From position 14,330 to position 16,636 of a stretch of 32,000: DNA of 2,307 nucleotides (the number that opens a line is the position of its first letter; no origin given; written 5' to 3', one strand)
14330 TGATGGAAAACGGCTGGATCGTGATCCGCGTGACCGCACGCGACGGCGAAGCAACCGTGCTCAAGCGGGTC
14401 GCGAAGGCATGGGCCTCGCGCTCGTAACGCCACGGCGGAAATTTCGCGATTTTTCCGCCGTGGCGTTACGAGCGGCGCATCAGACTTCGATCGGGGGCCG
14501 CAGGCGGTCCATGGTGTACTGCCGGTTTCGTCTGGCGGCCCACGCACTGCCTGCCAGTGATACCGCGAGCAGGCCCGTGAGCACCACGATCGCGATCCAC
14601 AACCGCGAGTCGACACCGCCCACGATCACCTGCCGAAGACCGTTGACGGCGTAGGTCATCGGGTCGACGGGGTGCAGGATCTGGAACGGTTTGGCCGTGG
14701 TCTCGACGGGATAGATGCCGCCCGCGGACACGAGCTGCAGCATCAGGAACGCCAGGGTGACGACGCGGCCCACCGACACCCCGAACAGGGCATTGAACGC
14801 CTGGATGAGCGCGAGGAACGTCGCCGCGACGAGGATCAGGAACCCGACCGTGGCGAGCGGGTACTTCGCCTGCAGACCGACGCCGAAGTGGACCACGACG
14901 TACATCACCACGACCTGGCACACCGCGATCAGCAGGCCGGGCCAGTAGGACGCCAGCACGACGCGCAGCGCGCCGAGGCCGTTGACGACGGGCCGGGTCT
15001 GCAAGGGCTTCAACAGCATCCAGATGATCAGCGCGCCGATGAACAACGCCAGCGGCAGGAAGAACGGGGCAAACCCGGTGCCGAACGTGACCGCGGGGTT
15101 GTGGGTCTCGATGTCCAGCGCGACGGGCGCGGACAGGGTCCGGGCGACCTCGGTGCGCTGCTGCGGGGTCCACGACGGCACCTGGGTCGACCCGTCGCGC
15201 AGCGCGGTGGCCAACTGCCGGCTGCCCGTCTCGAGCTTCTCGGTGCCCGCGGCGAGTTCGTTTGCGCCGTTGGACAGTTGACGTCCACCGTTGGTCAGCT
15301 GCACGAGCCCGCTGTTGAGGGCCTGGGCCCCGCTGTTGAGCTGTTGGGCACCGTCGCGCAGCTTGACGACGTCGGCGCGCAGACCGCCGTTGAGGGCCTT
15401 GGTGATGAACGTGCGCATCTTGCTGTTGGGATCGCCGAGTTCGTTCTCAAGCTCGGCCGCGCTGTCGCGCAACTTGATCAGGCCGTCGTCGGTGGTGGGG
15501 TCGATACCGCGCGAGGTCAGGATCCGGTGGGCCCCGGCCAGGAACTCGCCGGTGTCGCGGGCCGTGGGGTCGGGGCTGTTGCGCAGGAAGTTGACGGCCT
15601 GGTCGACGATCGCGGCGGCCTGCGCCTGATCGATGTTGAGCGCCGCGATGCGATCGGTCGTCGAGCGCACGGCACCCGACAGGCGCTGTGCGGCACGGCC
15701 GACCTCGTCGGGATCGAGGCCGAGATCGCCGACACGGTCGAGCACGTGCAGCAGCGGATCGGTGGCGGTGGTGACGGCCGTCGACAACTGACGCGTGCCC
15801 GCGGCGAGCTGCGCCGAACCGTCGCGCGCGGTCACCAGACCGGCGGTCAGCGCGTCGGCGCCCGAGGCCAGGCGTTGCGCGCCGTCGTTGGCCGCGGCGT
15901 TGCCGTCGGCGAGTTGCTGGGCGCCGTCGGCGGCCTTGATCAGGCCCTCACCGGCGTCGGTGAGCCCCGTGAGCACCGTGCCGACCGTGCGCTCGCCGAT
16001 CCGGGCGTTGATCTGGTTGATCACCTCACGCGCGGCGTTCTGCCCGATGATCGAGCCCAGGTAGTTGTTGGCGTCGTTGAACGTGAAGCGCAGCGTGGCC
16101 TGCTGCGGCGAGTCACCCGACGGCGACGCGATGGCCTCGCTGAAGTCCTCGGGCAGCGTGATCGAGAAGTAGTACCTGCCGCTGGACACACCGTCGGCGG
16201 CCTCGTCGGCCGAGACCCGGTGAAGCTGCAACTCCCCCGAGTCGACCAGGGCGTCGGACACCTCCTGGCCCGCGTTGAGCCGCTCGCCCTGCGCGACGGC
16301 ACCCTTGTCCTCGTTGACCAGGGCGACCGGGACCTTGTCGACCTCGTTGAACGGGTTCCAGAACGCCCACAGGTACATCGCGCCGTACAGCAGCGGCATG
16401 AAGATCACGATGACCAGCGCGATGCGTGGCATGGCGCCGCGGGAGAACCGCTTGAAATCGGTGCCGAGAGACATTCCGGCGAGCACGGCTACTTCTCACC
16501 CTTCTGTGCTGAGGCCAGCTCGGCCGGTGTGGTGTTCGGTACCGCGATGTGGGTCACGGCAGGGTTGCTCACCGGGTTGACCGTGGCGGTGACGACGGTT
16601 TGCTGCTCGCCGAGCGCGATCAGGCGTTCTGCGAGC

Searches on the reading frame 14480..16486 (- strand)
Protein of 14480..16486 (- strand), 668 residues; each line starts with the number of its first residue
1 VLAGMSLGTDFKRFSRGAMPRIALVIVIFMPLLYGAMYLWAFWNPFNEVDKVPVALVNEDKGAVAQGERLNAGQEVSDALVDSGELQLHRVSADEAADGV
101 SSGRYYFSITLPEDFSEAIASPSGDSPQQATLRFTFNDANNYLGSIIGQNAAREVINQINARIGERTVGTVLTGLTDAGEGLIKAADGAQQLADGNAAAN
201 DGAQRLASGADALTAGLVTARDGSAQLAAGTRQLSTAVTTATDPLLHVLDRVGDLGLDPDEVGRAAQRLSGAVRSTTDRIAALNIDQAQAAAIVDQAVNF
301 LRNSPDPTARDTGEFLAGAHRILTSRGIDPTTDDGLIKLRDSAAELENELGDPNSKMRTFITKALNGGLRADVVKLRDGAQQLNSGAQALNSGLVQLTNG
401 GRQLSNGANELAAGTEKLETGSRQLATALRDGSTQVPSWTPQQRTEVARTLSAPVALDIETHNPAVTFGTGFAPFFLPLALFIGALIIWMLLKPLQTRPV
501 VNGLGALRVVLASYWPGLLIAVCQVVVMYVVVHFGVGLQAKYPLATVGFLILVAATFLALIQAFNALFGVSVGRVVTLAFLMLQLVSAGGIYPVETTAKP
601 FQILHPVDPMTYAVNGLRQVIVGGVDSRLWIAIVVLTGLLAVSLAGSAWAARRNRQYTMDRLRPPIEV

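Call 5: search_protein_families(library=pfam, proteins=[window:14480-16486:-])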
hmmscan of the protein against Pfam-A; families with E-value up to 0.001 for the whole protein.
window:14480-16486:- (668 aa): 3 families
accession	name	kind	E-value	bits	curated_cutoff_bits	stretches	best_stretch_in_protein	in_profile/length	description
PF12698.13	ABC2_membrane_3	-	1.2e-30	107.2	31.6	2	435-648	133-346/347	ABC-2 family transporter protein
PF01061.29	ABC2_membrane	-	9.7e-09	35.5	26.9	1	472-621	57-210/211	ABC-2 type transporter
PF12051.14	DUF3533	-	3.7e-06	26.6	27.6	0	23-137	6-129/380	Protein of unknown function (DUF3533)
